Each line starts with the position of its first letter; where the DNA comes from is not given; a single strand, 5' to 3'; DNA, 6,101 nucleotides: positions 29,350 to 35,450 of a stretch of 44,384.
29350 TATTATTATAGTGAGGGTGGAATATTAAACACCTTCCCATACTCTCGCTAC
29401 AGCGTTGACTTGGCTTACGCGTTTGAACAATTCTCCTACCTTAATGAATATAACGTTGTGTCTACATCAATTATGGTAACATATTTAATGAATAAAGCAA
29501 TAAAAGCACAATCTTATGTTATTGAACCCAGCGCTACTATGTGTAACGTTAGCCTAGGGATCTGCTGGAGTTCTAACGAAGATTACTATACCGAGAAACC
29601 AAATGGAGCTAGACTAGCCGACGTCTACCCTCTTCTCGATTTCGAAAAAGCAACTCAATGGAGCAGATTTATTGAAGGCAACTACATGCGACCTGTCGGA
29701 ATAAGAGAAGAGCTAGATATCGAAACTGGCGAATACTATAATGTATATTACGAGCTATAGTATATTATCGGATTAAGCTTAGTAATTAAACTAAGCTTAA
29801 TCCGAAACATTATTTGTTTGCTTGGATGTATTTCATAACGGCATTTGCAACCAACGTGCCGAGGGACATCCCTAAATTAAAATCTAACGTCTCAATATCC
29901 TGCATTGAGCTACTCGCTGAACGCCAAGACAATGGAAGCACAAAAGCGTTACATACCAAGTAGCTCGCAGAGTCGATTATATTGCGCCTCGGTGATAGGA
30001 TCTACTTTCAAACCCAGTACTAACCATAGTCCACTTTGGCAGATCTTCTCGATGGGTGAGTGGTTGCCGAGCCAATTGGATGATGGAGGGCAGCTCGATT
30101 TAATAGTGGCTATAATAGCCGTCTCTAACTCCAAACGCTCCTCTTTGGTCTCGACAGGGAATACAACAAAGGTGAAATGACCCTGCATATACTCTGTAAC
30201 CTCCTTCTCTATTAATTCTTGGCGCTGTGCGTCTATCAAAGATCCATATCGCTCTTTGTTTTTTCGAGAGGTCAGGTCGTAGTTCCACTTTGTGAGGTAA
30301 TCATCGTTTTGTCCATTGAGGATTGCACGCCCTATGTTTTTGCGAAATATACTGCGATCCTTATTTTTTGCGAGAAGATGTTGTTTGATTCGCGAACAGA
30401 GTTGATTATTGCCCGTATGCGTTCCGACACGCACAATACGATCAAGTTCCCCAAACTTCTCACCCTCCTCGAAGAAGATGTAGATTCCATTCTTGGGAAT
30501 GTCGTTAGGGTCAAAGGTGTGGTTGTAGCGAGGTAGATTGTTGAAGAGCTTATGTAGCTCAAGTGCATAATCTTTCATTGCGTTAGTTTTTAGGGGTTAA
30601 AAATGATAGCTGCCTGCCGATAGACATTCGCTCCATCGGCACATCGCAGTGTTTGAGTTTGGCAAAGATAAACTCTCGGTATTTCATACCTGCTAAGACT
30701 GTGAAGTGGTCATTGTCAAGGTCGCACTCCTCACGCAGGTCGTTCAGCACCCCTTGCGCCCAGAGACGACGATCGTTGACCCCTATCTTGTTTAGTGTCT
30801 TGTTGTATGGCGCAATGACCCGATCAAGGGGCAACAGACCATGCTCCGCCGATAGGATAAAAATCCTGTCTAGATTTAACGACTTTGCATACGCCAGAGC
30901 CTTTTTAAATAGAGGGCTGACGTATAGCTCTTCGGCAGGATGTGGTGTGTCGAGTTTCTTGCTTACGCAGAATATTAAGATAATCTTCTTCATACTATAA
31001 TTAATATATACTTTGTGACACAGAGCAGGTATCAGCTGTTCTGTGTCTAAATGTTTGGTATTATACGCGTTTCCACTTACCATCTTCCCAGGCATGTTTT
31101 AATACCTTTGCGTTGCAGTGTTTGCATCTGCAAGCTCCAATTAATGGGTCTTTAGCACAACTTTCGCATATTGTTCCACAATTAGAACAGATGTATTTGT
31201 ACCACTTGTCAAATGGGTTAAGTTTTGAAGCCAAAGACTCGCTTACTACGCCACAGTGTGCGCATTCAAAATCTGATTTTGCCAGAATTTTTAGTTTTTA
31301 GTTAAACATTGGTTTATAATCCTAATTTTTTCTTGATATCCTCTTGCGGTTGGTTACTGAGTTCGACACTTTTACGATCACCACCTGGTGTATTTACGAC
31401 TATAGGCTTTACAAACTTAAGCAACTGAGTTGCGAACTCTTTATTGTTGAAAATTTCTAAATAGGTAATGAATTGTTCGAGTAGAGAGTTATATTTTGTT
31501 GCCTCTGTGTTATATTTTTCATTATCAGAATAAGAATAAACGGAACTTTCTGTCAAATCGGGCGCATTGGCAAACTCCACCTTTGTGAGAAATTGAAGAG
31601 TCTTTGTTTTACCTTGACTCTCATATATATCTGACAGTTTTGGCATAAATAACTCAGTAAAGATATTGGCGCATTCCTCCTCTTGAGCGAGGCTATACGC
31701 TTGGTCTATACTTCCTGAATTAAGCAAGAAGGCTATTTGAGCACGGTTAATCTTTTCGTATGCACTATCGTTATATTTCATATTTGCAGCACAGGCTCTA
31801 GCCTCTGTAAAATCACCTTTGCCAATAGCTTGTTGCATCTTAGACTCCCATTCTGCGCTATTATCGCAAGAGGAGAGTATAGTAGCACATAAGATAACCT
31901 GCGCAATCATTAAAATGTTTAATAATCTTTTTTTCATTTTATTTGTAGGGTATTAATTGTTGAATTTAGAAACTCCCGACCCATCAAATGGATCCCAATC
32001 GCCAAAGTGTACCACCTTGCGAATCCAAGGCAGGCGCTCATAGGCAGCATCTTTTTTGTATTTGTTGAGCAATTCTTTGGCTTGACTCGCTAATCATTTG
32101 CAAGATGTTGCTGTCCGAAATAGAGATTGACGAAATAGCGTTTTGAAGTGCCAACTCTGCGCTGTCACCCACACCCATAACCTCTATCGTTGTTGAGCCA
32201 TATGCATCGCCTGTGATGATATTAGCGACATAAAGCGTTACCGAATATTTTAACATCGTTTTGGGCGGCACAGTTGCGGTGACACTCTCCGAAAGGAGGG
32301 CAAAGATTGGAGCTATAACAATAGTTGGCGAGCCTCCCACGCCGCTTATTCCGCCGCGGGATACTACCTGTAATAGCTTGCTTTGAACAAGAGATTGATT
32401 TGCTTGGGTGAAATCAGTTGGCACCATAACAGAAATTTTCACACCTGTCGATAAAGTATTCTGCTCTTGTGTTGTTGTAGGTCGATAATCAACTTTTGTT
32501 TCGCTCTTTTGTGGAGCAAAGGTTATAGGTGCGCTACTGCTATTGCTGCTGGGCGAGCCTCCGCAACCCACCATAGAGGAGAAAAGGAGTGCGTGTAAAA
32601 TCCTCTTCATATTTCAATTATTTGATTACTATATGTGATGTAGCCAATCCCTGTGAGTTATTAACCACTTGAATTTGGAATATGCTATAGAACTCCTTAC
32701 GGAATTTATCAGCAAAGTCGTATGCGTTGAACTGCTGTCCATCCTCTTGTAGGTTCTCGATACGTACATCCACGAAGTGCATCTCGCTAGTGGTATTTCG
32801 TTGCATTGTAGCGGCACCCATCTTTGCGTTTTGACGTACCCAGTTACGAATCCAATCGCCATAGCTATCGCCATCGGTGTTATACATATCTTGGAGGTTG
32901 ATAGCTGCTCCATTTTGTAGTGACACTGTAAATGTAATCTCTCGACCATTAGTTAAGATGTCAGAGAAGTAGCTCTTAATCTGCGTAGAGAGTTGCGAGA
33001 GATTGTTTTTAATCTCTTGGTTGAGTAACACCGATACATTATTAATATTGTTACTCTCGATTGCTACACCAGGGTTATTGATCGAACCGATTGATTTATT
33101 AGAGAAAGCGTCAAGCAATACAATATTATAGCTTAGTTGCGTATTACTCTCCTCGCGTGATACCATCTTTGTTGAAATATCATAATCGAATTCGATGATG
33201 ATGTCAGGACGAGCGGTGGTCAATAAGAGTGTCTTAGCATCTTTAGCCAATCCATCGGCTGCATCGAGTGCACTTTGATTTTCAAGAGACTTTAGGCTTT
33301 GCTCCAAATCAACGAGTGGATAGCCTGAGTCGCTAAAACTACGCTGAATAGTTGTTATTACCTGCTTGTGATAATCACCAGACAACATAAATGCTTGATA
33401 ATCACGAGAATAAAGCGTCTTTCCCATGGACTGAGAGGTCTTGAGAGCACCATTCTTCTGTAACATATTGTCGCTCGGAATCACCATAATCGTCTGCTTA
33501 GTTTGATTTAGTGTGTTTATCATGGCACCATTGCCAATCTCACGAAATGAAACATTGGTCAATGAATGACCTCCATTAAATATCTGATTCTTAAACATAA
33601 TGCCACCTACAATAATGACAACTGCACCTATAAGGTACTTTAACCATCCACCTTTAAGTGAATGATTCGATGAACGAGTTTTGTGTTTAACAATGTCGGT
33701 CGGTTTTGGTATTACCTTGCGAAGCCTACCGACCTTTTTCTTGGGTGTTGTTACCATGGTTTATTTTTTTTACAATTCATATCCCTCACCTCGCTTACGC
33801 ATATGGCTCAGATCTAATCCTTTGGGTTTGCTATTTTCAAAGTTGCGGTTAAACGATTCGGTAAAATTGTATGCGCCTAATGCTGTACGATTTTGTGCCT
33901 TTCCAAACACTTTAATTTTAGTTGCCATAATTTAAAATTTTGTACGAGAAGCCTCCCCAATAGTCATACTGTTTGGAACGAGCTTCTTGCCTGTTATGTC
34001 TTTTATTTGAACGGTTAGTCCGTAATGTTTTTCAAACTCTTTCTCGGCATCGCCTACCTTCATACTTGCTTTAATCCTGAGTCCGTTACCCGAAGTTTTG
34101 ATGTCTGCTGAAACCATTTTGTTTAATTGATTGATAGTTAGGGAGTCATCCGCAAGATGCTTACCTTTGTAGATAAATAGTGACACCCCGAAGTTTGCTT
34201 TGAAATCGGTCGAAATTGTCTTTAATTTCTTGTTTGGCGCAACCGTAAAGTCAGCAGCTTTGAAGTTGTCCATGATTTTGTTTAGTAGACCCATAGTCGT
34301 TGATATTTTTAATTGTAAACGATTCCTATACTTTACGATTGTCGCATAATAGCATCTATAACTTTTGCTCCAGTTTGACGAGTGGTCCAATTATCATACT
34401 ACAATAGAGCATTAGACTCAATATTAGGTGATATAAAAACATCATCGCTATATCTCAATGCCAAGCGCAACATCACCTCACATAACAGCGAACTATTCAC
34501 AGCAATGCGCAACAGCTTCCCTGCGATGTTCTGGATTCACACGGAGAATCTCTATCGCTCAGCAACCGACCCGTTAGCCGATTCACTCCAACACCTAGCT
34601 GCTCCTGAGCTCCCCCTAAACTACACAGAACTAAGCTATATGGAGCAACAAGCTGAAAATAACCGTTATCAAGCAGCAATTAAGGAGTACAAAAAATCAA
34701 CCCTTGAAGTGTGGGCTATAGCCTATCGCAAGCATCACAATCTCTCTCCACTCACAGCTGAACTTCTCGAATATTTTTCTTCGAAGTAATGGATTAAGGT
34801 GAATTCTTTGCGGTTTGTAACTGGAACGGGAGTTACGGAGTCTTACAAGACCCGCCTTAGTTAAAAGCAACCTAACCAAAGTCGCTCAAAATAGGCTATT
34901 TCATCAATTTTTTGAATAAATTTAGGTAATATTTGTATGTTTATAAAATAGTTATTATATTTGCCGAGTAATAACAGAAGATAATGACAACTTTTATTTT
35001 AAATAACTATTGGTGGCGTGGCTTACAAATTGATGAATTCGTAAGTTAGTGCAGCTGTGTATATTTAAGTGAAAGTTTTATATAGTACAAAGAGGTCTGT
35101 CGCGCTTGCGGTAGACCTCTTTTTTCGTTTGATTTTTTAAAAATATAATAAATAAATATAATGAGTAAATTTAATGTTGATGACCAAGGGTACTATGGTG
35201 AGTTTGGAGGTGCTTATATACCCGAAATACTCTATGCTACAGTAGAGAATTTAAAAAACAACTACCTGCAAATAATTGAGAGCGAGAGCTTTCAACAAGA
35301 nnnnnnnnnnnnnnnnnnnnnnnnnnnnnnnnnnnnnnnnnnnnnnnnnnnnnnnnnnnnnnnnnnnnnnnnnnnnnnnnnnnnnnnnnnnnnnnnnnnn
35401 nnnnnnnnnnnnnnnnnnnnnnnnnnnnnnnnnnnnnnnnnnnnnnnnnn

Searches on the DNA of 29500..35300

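Call 78: search_rna_families(source=window, start=29500, end=35300, threshold=evalue, max_evalue=0.1)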
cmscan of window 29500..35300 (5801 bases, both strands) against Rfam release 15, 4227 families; matches with E-value up to 0.1: 1.
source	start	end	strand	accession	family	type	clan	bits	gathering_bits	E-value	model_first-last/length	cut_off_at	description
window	34964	35101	+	RF01692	Bacteroid-trp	Cis-reg; leader;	-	45.2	49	0.0039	1-131/131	no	Bacteroidete tryptophan peptide leader RNA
